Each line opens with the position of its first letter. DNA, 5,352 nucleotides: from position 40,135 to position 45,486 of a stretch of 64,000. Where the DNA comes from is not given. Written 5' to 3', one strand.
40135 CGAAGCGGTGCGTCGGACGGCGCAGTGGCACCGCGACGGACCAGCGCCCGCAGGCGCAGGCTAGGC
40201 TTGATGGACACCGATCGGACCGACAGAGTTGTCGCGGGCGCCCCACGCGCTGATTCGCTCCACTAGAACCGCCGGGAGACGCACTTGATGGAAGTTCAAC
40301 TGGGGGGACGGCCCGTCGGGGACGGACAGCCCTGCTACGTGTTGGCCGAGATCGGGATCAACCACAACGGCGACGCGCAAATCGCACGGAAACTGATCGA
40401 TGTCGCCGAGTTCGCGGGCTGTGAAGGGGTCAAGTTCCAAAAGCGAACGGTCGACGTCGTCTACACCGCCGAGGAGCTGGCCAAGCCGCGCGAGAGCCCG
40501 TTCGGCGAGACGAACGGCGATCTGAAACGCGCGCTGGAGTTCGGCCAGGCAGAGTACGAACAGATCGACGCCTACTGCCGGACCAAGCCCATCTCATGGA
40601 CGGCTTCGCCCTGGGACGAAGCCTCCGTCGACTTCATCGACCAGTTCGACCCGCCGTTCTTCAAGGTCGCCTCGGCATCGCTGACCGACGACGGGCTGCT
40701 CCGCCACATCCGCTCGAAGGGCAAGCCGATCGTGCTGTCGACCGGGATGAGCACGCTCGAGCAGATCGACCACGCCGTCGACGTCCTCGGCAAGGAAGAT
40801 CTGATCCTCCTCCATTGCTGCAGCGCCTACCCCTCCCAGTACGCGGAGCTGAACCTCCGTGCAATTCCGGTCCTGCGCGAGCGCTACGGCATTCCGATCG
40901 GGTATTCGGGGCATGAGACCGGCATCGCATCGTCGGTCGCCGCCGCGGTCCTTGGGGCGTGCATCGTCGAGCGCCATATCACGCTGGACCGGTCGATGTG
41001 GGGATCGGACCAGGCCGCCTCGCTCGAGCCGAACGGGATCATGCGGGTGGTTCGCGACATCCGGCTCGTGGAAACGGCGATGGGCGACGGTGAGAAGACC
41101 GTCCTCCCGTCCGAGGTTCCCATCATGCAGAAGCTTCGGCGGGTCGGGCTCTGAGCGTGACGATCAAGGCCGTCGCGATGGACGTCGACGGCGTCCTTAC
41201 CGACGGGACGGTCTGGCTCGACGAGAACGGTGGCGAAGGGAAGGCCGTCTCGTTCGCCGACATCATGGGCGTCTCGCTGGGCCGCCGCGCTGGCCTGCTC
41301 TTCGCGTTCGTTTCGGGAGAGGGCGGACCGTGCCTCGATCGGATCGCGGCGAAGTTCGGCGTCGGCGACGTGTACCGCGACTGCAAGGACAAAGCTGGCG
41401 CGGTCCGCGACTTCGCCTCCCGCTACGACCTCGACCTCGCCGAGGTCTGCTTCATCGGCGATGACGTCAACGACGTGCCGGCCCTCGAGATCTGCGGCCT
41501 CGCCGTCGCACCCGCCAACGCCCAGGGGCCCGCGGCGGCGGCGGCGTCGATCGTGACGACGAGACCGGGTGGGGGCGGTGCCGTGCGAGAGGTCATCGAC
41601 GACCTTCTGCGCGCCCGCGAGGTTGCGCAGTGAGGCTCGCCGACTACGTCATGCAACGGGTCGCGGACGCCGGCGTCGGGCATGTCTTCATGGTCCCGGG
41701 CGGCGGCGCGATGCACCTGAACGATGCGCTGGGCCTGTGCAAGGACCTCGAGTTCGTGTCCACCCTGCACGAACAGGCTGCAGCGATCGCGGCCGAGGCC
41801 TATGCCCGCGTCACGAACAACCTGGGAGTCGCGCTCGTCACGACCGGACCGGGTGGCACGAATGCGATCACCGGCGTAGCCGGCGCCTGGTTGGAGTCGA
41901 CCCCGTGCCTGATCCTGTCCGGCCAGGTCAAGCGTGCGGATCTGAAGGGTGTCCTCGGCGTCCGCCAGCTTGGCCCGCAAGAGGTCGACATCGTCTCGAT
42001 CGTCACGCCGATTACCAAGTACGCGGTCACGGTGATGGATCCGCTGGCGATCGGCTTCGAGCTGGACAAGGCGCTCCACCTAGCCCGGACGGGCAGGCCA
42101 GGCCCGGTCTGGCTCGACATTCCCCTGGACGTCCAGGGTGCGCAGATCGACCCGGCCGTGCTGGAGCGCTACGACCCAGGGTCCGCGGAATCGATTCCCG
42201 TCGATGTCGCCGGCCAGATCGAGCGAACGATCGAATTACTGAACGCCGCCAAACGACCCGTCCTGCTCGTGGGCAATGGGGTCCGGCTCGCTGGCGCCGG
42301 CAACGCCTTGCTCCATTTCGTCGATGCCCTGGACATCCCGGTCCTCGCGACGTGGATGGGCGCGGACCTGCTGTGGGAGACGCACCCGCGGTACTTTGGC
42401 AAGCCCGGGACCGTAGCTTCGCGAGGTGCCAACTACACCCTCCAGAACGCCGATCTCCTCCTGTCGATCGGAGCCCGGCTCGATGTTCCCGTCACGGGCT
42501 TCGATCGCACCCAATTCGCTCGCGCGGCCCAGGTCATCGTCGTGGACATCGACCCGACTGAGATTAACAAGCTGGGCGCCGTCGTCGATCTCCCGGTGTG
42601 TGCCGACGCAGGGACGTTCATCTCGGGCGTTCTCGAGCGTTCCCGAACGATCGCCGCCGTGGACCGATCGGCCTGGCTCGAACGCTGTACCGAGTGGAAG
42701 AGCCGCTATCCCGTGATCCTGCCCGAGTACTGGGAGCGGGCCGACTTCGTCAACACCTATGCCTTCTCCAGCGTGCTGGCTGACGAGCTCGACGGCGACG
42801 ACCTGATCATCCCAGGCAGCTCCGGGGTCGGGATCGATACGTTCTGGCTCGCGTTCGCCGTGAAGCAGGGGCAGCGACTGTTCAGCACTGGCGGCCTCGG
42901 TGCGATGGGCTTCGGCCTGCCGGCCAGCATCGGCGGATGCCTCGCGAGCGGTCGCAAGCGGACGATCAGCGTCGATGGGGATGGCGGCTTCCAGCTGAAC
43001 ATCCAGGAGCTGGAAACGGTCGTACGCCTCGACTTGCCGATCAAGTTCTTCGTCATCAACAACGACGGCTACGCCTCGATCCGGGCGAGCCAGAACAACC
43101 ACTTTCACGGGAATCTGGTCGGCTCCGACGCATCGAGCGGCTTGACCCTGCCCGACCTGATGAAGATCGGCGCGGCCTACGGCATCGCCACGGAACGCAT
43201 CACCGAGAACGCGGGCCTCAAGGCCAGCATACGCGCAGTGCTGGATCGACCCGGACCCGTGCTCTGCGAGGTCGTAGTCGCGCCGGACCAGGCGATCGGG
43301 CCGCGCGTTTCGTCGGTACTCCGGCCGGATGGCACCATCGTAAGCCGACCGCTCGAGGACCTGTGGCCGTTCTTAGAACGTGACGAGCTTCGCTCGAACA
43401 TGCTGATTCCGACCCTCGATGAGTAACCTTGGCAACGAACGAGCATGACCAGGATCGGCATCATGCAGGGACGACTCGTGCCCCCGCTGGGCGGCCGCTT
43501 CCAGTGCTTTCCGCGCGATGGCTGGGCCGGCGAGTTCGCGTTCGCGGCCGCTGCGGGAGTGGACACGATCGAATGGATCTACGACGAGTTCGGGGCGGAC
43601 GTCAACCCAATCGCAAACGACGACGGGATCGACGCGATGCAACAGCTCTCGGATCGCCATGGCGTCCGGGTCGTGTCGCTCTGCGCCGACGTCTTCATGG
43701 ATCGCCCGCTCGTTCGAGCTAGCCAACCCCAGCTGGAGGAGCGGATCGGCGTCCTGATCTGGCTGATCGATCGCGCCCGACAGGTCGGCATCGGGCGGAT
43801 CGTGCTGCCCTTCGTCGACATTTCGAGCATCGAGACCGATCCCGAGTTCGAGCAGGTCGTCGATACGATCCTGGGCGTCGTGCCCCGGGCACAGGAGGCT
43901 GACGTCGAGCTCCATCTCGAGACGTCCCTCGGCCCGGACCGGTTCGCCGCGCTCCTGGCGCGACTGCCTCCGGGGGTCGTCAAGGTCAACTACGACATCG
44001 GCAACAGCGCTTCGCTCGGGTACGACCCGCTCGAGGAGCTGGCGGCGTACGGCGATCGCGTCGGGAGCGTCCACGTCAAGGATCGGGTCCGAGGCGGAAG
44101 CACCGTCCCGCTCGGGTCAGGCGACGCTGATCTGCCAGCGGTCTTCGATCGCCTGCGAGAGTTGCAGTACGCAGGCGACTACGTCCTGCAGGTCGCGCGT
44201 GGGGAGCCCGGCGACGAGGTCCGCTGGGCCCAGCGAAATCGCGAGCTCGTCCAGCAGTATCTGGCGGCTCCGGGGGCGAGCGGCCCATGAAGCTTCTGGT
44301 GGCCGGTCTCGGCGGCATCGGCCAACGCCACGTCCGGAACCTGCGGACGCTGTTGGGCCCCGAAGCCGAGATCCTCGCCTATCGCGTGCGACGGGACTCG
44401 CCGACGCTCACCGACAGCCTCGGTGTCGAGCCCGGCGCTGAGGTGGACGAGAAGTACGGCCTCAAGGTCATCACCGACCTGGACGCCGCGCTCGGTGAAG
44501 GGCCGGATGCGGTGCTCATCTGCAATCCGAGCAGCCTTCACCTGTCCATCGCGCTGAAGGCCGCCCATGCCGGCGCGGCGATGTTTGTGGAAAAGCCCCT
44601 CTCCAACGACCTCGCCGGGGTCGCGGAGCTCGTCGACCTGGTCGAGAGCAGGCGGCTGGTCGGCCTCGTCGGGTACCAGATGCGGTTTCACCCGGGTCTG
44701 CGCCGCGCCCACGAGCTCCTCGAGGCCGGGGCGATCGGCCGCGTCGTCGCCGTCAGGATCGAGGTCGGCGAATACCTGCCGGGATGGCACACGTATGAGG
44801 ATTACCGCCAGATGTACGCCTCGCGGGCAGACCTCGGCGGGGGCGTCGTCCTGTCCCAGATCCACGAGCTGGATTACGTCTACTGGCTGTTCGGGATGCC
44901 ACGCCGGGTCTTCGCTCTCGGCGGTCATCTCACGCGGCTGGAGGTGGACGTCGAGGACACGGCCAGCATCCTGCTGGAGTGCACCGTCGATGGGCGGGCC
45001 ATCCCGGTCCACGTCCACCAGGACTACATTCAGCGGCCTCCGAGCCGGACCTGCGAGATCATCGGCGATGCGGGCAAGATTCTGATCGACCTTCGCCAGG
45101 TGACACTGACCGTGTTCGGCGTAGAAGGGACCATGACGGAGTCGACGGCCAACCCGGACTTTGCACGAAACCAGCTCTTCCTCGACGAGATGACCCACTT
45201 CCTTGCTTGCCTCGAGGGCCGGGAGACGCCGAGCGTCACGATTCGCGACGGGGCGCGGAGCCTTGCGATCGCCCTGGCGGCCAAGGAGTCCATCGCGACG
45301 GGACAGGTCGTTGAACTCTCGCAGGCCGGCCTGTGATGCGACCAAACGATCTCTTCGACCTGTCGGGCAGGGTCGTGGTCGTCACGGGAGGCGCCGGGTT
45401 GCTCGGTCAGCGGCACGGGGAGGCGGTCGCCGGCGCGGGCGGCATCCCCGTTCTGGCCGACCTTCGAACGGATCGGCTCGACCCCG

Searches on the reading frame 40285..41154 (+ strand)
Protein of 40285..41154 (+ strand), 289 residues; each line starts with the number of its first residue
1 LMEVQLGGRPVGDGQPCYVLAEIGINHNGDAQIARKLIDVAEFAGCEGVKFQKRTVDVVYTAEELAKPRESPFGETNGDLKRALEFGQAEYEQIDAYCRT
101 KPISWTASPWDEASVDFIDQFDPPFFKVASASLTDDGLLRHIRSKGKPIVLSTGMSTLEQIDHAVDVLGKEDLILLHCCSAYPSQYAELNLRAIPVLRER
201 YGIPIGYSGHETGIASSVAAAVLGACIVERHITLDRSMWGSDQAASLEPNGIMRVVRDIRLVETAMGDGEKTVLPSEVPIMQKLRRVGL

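Call 7: search_protein_families(library=pfam, proteins=[window:40285-41154:+], max_evalue=0.01)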
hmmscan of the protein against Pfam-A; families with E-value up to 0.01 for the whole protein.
window:40285-41154:+ (289 aa): 1 family
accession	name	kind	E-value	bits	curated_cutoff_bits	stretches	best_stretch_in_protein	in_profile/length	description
PF03102.20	NeuB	-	2e-77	260.4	22.1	1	37-271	1-241/241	NeuB family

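Call 87: search_protein_families(library=ncbifam, proteins=[window:40285-41154:+], max_evalue=1e-8)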
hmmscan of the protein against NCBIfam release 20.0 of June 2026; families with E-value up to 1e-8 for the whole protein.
window:40285-41154:+ (289 aa): 2 families
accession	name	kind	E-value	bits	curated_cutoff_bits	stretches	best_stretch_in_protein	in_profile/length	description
TIGR03569.1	NeuB_NnaB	equivalog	2e-75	253.9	399.65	1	17-285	1-277/329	N-acetylneuraminate synthase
TIGR03586.1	PseI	equivalog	1.7e-59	201.7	340.25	1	17-276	2-267/327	pseudaminic acid synthase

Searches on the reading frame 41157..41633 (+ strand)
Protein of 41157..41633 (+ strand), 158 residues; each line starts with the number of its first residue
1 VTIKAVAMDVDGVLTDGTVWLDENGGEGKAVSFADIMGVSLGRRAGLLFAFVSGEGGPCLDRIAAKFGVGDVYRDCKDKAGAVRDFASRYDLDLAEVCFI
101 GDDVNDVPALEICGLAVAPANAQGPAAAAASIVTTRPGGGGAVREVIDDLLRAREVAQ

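Call 7: search_protein_families(library=pfam, proteins=[window:41157-41633:+], max_evalue=0.01)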
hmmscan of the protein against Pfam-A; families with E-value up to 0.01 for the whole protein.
window:41157-41633:+ (158 aa): 3 families
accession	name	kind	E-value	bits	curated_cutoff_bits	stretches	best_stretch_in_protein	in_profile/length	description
PF08282.18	Hydrolase_3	-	7.7e-11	42.6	20.9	1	66-136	175-245/255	haloacid dehalogenase-like hydrolase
PF00702.32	Hydrolase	-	1.4e-08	35.8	26.4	1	49-112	117-189/191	haloacid dehalogenase-like hydrolase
PF12710.13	HAD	-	6.4e-05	23.9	27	1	43-111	98-189/189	haloacid dehalogenase-like hydrolase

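Call 87: search_protein_families(library=ncbifam, proteins=[window:41157-41633:+], max_evalue=1e-8)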
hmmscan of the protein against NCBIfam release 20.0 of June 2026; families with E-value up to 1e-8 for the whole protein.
window:41157-41633:+ (158 aa): 7 families
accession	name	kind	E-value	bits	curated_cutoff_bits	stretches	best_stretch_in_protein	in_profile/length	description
TIGR01670.1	KdsC-phosphatas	subfamily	1.3e-30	106.3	106.95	1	4-153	2-151/154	3-deoxy-D-manno-octulosonate 8-phosphate phosphatase, YrbI family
NF007019.0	PRK09484.1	equivalog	1.2e-27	96.8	208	1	2-155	24-177/187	3-deoxy-manno-octulosonate-8-phosphatase KdsC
NF058599.1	KDN-9-PPhBT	equivalog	1.7e-27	96.5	180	1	3-152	2-151/152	3-deoxy-D-glycero-D-galacto-nonulopyranosonate 9-phosphatase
TIGR02726.1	phenyl_P_delta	equivalog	5.2e-21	75.6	281.95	1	2-154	6-158/169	phenylphosphate carboxylase subunit delta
NF002245.0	PRK01158.1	equivalog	3.9e-15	55.8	198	1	76-152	155-230/233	phosphoglycolate phosphatase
TIGR01487.1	Pglycolate_arch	equivalog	1.3e-11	44.8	122.75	0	76-145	145-213/215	phosphoglycolate phosphatase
TIGR00099.1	Cof-subfamily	subfamily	7.4e-11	42.1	137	1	71-137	181-247/256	Cof-type HAD-IIB family hydrolase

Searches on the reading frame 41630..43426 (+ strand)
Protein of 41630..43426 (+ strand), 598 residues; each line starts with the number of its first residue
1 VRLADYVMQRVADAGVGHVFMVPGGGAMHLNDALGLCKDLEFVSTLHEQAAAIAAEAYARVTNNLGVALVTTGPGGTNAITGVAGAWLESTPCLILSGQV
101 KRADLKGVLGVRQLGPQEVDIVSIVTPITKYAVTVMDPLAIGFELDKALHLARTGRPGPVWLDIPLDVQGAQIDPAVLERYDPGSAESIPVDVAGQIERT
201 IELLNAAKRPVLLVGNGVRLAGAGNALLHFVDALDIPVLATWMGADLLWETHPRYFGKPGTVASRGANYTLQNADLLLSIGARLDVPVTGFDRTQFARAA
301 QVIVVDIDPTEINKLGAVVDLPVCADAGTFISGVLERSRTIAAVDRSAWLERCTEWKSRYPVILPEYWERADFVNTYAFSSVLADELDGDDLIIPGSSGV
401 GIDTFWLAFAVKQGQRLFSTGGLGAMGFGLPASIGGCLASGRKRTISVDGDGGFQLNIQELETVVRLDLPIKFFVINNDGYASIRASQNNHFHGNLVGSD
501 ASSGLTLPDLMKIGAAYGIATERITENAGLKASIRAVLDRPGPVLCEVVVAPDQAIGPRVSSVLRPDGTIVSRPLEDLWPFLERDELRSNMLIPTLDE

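Call 8: search_protein_families(library=pfam, proteins=[window:41630-43426:+], max_evalue=0.01)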
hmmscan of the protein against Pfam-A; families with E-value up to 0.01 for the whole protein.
window:41630-43426:+ (598 aa): 3 families
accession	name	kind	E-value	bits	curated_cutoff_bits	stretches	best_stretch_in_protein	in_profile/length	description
PF00205.28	TPP_enzyme_M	-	1.3e-36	125.8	30.4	1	197-332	1-135/137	Thiamine pyrophosphate enzyme, central domain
PF02776.23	TPP_enzyme_N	-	3.8e-36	123.9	26.8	1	1-123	1-118/119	Thiamine pyrophosphate enzyme, N-terminal TPP binding domain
PF02775.26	TPP_enzyme_C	-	9.9e-32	110.3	21.9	1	404-548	6-151/151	Thiamine pyrophosphate enzyme, C-terminal TPP binding domain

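Call 87: search_protein_families(library=ncbifam, proteins=[window:41630-43426:+], max_evalue=1e-8)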
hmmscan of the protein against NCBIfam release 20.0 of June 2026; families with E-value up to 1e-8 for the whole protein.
window:41630-43426:+ (598 aa): 50 families (the best 25 are shown)
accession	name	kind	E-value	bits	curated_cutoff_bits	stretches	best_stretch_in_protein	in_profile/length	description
TIGR00118.1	acolac_lg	equivalog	4.2e-119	398.5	538.35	1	2-560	2-544/557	biosynthetic-type acetolactate synthase large subunit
NF004919.0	PRK06276.1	equivalog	2.5e-107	359.6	866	1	1-556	1-544/582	acetolactate synthase large subunit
NF006524.0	PRK08978.1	equivalog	9.7e-105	350.9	738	1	3-561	3-535/548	acetolactate synthase 2 catalytic subunit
NF004710.0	PRK06048.1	equivalog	2.1e-103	346.7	976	1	1-561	8-548/561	acetolactate synthase large subunit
NF005651.0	PRK07418.1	subfamily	3.8e-103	345.8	942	1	4-561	22-570/617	acetolactate synthase large subunit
NF005860.0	PRK07789.1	equivalog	4.9e-102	342.2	881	1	4-569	37-597/615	acetolactate synthase large subunit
NF005824.0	PRK07710.1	equivalog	7.4e-99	331.6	976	1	7-561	23-559/573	acetolactate synthase large subunit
NF006016.1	PRK08155.1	equivalog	1.2e-98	330.9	870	1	4-560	6-542/554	acetolactate synthase large subunit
NF005228.0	PRK06725.1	equivalog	1e-95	321.1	991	1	4-562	19-557/571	acetolactate synthase large subunit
NF005584.0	PRK07282.1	equivalog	1.3e-95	321.1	970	1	5-561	14-551/566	acetolactate synthase large subunit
NF006581.0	PRK09107.1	equivalog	7.7e-94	315.1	974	1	3-560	13-563/595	acetolactate synthase 3 large subunit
NF005058.0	PRK06466.1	equivalog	2.6e-93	313.4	951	1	4-539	7-535/574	acetolactate synthase 3 large subunit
NF006319.0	PRK08527.1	equivalog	1.6e-89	300.9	905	1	4-558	7-546/565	acetolactate synthase large subunit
NF005409.0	PRK06965.1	equivalog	2.3e-89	300.4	1035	1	4-537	24-547/587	acetolactate synthase 3 catalytic subunit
NF006525.0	PRK08979.1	equivalog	7.2e-88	295.4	1084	1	4-539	7-533/572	acetolactate synthase 3 large subunit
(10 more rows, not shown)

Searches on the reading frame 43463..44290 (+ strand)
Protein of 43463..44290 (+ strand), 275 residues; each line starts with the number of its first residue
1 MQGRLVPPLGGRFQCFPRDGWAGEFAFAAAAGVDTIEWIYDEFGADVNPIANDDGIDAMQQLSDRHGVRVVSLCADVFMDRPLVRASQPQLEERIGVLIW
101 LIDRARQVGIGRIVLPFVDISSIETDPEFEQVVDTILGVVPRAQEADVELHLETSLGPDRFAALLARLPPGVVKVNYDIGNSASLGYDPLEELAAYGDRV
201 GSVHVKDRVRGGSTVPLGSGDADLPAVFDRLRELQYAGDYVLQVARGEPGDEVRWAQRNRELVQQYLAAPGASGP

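Call 8: search_protein_families(library=pfam, proteins=[window:43463-44290:+], max_evalue=0.01)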
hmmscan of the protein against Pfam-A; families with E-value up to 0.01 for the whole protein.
window:43463-44290:+ (275 aa): 1 family
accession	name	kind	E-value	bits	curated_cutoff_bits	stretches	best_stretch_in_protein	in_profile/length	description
PF01261.30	AP_endonuc_2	-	3.2e-25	89.7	31.1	1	25-251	1-234/249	Xylose isomerase-like TIM barrel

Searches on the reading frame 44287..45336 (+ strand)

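Call 8: search_protein_families(library=pfam, proteins=[window:44287-45336:+], max_evalue=0.01)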
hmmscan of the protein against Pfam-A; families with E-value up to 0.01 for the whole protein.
window:44287-45336:+ (349 aa): 3 families
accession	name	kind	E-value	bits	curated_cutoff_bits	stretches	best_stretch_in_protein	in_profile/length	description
PF22725.1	GFO_IDH_MocA_C3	-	6.3e-18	65.4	27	1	139-265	2-123/124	GFO/IDH/MocA C-terminal domain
PF02894.22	GFO_IDH_MocA_C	-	6.6e-17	62.5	22.9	1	143-344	2-218/218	Oxidoreductase family, C-terminal alpha/beta domain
PF01408.29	GFO_IDH_MocA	-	5.2e-14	53.4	24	1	2-129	2-119/120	Oxidoreductase family, NAD-binding Rossmann fold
